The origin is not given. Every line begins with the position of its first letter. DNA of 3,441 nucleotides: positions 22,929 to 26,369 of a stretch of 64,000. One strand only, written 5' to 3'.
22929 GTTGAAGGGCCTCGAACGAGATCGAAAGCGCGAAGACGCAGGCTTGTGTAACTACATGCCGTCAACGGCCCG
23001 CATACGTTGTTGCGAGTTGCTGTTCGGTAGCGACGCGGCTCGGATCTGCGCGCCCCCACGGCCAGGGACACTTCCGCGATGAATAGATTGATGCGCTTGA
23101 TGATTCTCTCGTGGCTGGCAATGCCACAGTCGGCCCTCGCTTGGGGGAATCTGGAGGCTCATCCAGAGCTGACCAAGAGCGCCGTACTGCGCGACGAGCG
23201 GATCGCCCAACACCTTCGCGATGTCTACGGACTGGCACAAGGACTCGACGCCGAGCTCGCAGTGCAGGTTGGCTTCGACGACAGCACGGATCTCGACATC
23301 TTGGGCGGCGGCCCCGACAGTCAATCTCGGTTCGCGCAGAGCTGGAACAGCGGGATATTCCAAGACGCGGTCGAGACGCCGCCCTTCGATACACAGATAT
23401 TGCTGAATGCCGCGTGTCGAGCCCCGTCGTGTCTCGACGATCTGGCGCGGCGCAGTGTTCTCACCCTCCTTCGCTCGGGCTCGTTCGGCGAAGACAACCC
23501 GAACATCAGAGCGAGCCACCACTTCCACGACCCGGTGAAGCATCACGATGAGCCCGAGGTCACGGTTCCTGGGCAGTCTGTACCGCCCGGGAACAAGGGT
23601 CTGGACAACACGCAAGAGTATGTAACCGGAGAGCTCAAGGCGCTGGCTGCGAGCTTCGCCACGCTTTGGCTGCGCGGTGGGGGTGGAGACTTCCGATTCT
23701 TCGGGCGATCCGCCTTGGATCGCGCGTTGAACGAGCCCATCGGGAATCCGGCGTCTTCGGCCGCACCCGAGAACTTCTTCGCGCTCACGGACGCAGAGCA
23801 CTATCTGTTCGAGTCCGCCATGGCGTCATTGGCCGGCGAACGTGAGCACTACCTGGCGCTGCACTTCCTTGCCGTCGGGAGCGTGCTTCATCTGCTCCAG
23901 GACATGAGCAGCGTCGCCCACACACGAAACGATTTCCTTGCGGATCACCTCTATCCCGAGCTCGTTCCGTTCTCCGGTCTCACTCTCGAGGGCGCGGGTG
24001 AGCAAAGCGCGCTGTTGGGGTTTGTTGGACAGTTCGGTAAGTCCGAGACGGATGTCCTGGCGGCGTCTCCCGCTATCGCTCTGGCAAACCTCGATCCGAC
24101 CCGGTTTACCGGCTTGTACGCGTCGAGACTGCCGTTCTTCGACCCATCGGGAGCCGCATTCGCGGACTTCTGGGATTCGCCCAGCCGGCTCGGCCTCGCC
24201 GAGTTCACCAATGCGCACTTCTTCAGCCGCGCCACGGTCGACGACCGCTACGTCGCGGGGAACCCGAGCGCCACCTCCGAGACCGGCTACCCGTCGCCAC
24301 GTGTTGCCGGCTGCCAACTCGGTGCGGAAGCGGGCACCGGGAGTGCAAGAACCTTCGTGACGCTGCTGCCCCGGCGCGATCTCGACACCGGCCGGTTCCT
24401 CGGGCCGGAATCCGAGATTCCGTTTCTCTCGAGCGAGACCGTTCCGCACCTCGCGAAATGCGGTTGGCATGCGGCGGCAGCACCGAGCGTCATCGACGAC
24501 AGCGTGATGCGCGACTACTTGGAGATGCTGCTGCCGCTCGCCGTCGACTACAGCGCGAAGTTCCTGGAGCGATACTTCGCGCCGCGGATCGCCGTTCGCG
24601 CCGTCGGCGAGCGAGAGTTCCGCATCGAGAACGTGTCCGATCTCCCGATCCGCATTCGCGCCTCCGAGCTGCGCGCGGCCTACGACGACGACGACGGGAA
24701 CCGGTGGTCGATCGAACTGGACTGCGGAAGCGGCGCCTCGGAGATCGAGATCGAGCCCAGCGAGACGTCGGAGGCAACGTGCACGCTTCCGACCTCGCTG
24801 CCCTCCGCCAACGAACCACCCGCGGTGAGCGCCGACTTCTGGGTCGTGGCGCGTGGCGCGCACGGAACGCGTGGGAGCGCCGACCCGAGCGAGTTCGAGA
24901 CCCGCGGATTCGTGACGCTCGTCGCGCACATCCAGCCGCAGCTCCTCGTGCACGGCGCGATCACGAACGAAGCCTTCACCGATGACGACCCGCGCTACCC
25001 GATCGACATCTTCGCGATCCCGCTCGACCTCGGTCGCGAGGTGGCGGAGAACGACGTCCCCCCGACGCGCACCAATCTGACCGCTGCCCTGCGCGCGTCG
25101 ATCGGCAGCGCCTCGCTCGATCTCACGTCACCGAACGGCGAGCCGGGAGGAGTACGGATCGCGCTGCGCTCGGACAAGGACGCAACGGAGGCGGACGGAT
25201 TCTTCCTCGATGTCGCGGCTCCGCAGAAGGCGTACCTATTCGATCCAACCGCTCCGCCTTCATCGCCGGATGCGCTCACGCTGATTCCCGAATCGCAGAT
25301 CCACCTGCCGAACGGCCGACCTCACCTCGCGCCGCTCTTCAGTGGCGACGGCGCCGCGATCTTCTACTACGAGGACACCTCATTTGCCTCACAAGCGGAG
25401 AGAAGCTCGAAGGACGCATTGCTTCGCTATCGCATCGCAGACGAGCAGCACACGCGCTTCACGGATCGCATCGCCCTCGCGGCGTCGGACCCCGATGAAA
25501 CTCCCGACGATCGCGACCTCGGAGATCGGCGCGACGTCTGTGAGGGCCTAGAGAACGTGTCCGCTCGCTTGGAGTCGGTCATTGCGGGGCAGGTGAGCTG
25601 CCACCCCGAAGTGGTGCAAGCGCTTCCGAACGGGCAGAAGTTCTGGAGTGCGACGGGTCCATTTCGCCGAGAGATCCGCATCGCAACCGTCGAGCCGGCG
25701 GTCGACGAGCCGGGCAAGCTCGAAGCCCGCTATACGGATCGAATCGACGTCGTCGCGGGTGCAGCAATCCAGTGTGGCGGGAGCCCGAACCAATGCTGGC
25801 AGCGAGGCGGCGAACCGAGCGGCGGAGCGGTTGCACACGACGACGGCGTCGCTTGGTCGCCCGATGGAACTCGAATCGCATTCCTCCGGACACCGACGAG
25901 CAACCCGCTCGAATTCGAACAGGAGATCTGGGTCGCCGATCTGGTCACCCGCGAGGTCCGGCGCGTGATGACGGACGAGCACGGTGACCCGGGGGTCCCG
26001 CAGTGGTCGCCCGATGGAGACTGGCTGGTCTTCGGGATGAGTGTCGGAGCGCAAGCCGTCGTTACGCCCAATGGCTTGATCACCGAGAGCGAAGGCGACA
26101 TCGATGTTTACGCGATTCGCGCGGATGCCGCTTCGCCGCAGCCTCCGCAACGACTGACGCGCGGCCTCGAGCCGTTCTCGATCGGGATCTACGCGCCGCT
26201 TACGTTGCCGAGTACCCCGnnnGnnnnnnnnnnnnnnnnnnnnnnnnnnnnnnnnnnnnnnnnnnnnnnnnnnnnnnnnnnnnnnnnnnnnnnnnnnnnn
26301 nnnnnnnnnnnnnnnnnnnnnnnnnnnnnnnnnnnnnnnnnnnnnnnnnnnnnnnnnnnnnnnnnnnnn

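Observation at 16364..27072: Translationally coupled operon: giant Ig/NHL protein, CarboxypepD_reg anchor, PLC-like::TolB-propeller fusion, parvulin-like lipoprotein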

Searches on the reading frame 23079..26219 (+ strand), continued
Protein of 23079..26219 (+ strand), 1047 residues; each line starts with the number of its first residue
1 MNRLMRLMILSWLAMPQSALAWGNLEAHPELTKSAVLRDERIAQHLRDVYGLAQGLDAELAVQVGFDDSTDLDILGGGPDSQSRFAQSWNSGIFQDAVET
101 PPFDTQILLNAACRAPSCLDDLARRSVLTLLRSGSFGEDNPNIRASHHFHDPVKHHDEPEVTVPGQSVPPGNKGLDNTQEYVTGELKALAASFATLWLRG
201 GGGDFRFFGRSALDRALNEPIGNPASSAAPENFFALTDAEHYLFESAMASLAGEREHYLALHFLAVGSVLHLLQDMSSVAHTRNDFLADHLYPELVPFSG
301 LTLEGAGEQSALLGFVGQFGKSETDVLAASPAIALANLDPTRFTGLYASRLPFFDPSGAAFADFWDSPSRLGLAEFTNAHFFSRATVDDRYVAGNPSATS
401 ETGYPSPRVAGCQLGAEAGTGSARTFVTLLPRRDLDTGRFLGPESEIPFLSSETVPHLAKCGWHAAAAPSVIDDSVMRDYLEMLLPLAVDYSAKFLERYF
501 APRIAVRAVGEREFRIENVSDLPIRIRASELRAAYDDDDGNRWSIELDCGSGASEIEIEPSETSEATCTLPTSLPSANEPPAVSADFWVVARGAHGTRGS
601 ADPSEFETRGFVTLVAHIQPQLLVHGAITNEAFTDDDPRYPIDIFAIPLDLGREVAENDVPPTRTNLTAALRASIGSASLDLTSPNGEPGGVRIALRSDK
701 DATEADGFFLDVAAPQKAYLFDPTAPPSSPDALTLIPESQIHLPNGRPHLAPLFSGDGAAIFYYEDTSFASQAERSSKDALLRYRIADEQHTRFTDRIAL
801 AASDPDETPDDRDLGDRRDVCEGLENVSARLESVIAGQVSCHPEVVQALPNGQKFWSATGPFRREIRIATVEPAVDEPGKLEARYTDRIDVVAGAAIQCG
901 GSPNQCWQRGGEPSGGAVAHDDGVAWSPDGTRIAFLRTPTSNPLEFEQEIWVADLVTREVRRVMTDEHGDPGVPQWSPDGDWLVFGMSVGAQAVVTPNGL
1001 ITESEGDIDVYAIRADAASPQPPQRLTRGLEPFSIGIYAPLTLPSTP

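Call 25: search_solved_structures(query=A1, max_evalue=10, show_alignments=2)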
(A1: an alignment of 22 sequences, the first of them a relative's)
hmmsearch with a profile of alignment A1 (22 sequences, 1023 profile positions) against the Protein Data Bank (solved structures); distinct sequences matched with E-value up to 10: 154 (the best 60 are shown).
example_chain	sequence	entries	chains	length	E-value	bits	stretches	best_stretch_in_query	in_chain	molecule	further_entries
8wt1_A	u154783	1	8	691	3.5e-17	65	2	915-993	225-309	S9 family peptidase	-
4jml_A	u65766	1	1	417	4.3e-17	64.7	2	911-1008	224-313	Protein TolB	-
7nst_E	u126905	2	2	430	5.3e-17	64.4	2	911-1008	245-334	Tol-Pal system protein TolB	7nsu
1crz_A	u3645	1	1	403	5.9e-17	64.3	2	911-1007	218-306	TOLB PROTEIN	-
4r40_A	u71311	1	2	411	5.9e-17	64.3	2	911-1013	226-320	Protein TolB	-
4pwz_A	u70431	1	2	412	6e-17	64.2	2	911-1013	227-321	Protein TolB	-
2w8b_B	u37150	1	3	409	6.3e-17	64.2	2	911-1008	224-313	PROTEIN TOLB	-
2hqs_A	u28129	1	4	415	6.6e-17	64.1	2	911-1007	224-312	Protein tolB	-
3iax_A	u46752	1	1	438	8.2e-17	63.8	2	911-1008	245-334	Protein tolB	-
1c5k_A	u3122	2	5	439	8.3e-17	63.8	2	911-1008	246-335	PROTEIN (TOLB PROTEIN) | PROTEIN TOLB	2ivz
2w8b_A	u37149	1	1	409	8.9e-17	63.7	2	911-1008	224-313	PROTEIN TOLB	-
6pnv_A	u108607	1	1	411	1.1e-16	63.4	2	911-1005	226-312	Tol-Pal system protein TolB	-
2ojh_A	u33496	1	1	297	8.2e-15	57.2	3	917-1000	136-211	Uncharacterized protein Atu1656/AGR_C_3050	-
5yzm_A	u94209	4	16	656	3.5e-14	55.1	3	910-981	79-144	Acyl-peptide hydrolase, putative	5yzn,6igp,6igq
5yzo_A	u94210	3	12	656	3.5e-14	55.1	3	910-981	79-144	Acyl-peptide hydrolase, putative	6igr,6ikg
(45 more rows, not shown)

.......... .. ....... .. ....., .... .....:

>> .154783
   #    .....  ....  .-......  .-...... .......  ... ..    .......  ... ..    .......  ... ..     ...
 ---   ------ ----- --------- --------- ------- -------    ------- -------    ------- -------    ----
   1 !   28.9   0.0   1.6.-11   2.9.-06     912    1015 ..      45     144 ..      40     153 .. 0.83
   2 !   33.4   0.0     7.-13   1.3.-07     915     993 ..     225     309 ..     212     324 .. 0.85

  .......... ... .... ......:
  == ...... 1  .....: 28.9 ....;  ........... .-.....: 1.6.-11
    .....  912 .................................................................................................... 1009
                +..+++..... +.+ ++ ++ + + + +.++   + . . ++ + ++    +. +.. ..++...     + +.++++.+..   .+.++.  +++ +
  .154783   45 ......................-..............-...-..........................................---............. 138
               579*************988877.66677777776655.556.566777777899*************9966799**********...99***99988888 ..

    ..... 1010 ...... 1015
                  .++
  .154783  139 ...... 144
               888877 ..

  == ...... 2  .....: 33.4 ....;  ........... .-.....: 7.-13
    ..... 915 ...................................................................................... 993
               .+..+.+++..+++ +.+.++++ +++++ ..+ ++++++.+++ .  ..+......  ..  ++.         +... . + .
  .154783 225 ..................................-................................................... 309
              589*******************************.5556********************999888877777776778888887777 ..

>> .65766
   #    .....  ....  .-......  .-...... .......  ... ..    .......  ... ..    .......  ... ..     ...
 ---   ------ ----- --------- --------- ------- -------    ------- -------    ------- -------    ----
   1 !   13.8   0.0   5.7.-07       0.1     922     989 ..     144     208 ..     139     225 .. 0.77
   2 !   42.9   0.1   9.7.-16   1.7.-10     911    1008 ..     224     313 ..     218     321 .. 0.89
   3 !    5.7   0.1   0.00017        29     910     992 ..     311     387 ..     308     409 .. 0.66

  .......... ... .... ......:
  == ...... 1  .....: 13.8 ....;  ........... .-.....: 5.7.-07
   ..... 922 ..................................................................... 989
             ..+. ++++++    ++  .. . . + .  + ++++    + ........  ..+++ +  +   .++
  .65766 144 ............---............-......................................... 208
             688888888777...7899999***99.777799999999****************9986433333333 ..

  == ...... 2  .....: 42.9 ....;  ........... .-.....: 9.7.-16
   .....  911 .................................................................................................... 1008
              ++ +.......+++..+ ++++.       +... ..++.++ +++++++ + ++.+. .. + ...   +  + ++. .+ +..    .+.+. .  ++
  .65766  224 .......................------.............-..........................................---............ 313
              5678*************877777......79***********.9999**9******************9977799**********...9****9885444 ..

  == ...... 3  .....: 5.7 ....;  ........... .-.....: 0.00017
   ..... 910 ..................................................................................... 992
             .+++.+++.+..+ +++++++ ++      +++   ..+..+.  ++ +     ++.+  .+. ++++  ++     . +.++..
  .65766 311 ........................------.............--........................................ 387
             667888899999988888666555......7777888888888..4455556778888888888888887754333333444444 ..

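Call 35: list_cluster_members(proteins=[P0001, P0002, P0013])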
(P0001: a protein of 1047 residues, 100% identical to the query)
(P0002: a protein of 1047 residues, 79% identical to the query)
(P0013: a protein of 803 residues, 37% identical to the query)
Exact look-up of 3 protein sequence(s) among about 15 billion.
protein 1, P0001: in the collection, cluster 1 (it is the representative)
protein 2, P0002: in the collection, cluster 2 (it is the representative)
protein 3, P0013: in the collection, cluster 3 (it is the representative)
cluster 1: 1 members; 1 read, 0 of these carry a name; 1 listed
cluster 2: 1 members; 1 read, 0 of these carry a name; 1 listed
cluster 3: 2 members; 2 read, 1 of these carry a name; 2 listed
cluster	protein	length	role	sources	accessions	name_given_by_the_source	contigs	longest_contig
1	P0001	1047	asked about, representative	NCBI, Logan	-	-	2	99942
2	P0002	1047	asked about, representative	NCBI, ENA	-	-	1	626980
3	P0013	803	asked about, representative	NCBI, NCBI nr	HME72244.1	MAG TPA: hypothetical protein VKM54_20615, partial [Myxococcota bacterium] | hypothetical protein [Myxococcota bacterium]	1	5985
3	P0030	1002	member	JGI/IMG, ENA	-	-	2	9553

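Call 39: predict_structure(alignment_id=A1)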
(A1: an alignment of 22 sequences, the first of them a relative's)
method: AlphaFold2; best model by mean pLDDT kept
length: 1047 residues; sequences in the alignment: 22
mean_pLDDT: 78.3   pTM: 0.83
mean pLDDT of the five models: 78.3, 77.7, 75.9, 75.8, 74.1
residues with pLDDT >= 90: 399; 70-90: 361; 50-70: 138; < 50: 149
segments of 3 or more residues with pLDDT < 50: 1-4, 11-22, 79-81, 93-98, 150-183, 202-207, 221-228, 389-403, 463-466, 630-638, 706-709, 745-748, 769-776, 798-804, 901-905, 907-913, 991-996, 999-1005
pLDDT, mean of each block of 10 residues (from residue 1): 51 40 75 93 91 92 90 66 68 50 83 91 95 87 54 43 40 37 53 61 51 77 46 88 96 96 96 88 70 66 80 89 91 93 92 85 81 86 67 43 62 85 86 92 89 93 59 91 94 94 91 91 91 94 91 82 79 93 95 91 85 95 74 44 89 83 86 84 89 91 55 77 91 90 56 90 70 55 92 68 59 81 83 90 86 86 85 85 84 80 43 58 90 89 69 94 87 90 83 46 58 91 85 82 89
secondary structure, 60 per line:
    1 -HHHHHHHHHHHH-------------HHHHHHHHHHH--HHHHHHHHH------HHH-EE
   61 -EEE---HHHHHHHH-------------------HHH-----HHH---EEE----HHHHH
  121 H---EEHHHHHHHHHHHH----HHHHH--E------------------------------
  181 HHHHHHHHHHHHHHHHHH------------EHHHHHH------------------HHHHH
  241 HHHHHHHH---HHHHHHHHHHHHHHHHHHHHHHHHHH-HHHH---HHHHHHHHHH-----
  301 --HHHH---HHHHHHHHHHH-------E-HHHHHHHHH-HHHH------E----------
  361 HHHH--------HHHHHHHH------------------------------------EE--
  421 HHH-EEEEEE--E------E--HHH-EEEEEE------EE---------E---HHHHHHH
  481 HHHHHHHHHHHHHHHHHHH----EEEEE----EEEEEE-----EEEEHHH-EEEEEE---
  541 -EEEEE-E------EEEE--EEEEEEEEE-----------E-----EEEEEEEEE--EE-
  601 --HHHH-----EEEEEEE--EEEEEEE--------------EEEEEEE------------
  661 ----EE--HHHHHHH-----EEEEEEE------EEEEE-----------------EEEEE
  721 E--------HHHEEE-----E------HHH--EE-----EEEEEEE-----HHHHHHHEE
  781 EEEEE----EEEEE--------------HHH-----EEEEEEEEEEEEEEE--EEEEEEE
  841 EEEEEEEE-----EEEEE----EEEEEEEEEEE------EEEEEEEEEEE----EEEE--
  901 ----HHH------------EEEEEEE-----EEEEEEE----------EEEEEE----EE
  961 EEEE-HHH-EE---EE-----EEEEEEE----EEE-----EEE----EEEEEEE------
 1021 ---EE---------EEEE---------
elements in order (helices of 4 or more, strands of 3 or more residues): H2-13 H27-37 H40-48 E62-64 H68-75 E109-111 H116-121 H127-138 H143-147 H181-198 H212-217 H236-248 H252-277 H279-282 H286-295 H303-306 H310-320 H330-338 H340-343 H361-364 H373-380 E425-430 E447-452 H474-499 E504-508 E513-518 E524-527 E532-537 E542-546 E555-558 E561-569 E587-595 H603-606 E612-618 E621-627 E642-648 H669-675 E681-687 E694-698 E716-721 E733-735 E760-766 H772-778 E779-785 E790-794 E817-831 E834-848 E854-858 E863-873 E880-890 E895-898 E920-926 E932-938 E949-954 E959-964 E982-988 E993-995 E1001-1003 E1008-1014 E1035-1038

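Call 41: fold_search(model_id=the predicted structure, library=pdb)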
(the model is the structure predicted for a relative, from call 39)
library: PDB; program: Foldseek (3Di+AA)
matches with E <= 10: 1052; with E <= 0.001: 154
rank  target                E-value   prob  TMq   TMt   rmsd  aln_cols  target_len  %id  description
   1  2ivz_C                3.4e-09  1.00  0.21  0.51   9.9       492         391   10  Structure of TolB in complex with a peptide of the colicin E9 T- domain (released 2006-08-16)
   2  9a2l_MODEL_1_A        4.0e-09  1.00  0.20  0.43  12.7       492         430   10  Model of E. coli TolB by in-cell photo-crosslinking MS and deep learning (released 2023-02-24)
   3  4r40_A                1.2e-08  1.00  0.21  0.49  10.4       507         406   12  Crystal Structure of TolB/Pal complex from Yersinia pestis. (released 2014-09-03)
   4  5yzn_A                2.2e-07  1.00  0.18  0.28  13.7       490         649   12  Crystal structure of S9 peptidase (active form) from Deinococcus radiodurans R1 (released 2018-11-14)
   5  8wt1_G                2.8e-07  1.00  0.16  0.25   9.4       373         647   13  Crystal structure of S9 carboxypeptidase from Geobacillus sterothermophilus (released 2024-03-13)
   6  8wt1_F                3.3e-07  1.00  0.16  0.25  12.9       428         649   11  Crystal structure of S9 carboxypeptidase from Geobacillus sterothermophilus (released 2024-03-13)
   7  8wt1_H                4.2e-07  1.00  0.16  0.24  10.0       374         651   13  Crystal structure of S9 carboxypeptidase from Geobacillus sterothermophilus (released 2024-03-13)
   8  6igr_B                5.1e-07  1.00  0.15  0.25  12.5       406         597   12  Crystal structure of S9 peptidase (S514A mutant in inactive state) from Deinococcus radiodurans R1 (released 2018-11-14)
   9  5yzo_C                5.1e-07  1.00  0.17  0.25  13.3       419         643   15  Crystal structure of S9 peptidase mutant (S514A) from Deinococcus radiodurans R1 (released 2018-11-14)
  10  6igr_A                5.6e-07  1.00  0.17  0.27  12.5       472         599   13  Crystal structure of S9 peptidase (S514A mutant in inactive state) from Deinococcus radiodurans R1 (released 2018-11-14)
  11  8wt1_D                5.6e-07  1.00  0.17  0.26  10.6       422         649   12  Crystal structure of S9 carboxypeptidase from Geobacillus sterothermophilus (released 2024-03-13)
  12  5yzo_A                7.2e-07  1.00  0.16  0.23  13.6       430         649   14  Crystal structure of S9 peptidase mutant (S514A) from Deinococcus radiodurans R1 (released 2018-11-14)
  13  8wt1_A                9.7e-07  1.00  0.16  0.24  14.3       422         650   12  Crystal structure of S9 carboxypeptidase from Geobacillus sterothermophilus (released 2024-03-13)
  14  8wt1_C                1.0e-06  1.00  0.16  0.24  11.0       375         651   13  Crystal structure of S9 carboxypeptidase from Geobacillus sterothermophilus (released 2024-03-13)
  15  5yzn_D                1.2e-06  1.00  0.16  0.24  10.2       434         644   14  Crystal structure of S9 peptidase (active form) from Deinococcus radiodurans R1 (released 2018-11-14)
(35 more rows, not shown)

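Call 44: find_encoding_contigs(protein=P0023, flank=10000, max_places=2)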
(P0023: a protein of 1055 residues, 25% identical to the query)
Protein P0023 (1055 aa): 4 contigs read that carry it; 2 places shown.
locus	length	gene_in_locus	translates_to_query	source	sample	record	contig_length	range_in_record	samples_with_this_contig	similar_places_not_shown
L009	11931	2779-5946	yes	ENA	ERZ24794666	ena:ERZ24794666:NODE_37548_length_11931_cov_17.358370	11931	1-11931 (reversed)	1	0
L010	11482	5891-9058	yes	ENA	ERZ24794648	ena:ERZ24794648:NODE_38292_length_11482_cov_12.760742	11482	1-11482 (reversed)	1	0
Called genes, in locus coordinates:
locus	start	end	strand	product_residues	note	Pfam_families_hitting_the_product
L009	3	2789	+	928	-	?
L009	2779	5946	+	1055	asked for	PF07676:PD40 (faint)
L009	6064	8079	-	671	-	PF02985:HEAT (faint), PF12717:Cnd1 (faint), PF13513:HEAT_EZ (faint), PF03130:HEAT_PBS (faint), PF13646:HEAT_2 (weak), PF00514:Arm (faint), PF13646:HEAT_2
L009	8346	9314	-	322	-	PF13565:HTH_32 (weak), PF13683:rve_3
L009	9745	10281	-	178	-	-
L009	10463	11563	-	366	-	PF06727:DUF1207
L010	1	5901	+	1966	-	?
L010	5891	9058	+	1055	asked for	PF07676:PD40 (faint)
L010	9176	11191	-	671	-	PF02985:HEAT (faint), PF12717:Cnd1 (faint), PF13513:HEAT_EZ (faint), PF03130:HEAT_PBS (faint), PF13646:HEAT_2 (weak), PF00514:Arm (faint), PF13646:HEAT_2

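Call 45: find_encoding_contigs(protein=P0015, flank=10000, max_places=2)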
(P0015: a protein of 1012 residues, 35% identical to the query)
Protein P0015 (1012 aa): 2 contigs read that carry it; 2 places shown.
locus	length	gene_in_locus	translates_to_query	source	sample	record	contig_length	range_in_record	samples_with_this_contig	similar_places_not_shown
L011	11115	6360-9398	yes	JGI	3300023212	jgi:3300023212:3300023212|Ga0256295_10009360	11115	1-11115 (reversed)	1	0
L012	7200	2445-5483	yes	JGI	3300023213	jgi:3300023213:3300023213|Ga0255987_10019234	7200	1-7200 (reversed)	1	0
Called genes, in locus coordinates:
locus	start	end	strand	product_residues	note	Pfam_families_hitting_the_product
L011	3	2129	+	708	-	PF09136:Glucodextran_B, PF09829:DUF2057 (faint), PF12733:Cadherin-like (faint), PF17957:Big_7 (faint), PF19077:Big_13 (faint), PF27332:TP_0781 (faint), PF09136:Glucodextran_B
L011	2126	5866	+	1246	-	PF09136:Glucodextran_B (faint), PF13715:CarbopepD_reg_2 (weak), PF01436:NHL (weak)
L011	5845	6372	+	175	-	PF13620:CarboxypepD_reg (weak)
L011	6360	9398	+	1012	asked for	PF07676:PD40 (faint), PF26549:Tricorn_N (faint)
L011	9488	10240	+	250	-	PF13145:Rotamase_2 (weak)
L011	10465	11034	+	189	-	-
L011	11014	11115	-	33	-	?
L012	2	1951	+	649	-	?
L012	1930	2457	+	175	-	PF13620:CarboxypepD_reg (weak)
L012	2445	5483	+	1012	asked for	PF07676:PD40 (faint), PF26549:Tricorn_N (faint)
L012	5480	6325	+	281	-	PF13145:Rotamase_2 (weak)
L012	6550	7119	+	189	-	-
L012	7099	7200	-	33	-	?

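Call 46: find_encoding_contigs(protein=P0025, flank=10000, max_places=1)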
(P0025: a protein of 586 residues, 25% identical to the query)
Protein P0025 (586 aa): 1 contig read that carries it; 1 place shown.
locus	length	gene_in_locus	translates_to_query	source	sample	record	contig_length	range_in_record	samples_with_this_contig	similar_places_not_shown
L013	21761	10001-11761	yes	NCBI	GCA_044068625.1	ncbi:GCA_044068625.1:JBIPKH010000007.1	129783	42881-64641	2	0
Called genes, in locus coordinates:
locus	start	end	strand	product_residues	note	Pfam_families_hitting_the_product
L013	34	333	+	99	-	PF00581:Rhodanese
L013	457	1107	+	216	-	PF02613:Nitrate_red_del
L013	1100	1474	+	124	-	PF09685:MamF_MmsF (faint)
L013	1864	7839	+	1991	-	PF00801:PKD, PF18911:PKD_4, PF22544:HYDIN_VesB_CFA65-like_Ig (weak), PF13620:CarboxypepD_reg (weak), PF13620:CarboxypepD_reg, PF16656:Pur_ac_phosph_N, PF00041:fn3, PF16656:Pur_ac_phosph_N, +9 more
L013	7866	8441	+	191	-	-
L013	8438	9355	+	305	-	-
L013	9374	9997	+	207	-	-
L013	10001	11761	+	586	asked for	-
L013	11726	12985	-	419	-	PF01610:DDE_Tnp_ISL3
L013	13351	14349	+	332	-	PF26550:Tricorn_2nd (faint), PF00930:DPPIV_N (faint), PF26549:Tricorn_N (weak), PF07676:PD40 (weak), PF26549:Tricorn_N (weak)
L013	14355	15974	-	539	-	PF02690:Na_Pi_cotrans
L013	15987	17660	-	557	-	PF01266:DAO (faint), PF01946:Thi4 (weak), PF21162:ETFQO_UQ-bd, PF05187:Fer4_ETF_QO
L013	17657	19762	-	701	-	PF01012:ETF, PF00766:ETF_alpha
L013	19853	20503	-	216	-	PF03588:Leu_Phe_trans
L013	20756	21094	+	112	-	PF00543:P-II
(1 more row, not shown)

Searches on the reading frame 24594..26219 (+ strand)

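Call 61: search_protein_families(library=pfam, proteins=[window:24594-26219:+], max_evalue=0.1)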
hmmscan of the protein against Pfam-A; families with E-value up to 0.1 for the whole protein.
window:24594-26219:+ (542 aa): 2 families
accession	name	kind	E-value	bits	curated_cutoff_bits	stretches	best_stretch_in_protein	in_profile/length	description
PF07676.18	PD40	-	1.5e-07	31.6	20.9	1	415-439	10-35/38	WD40-like Beta Propeller Repeat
PF00930.27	DPPIV_N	-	4.4e-05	22.8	22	0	441-481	21-60/354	Dipeptidyl peptidase IV (DPP IV) N-terminal region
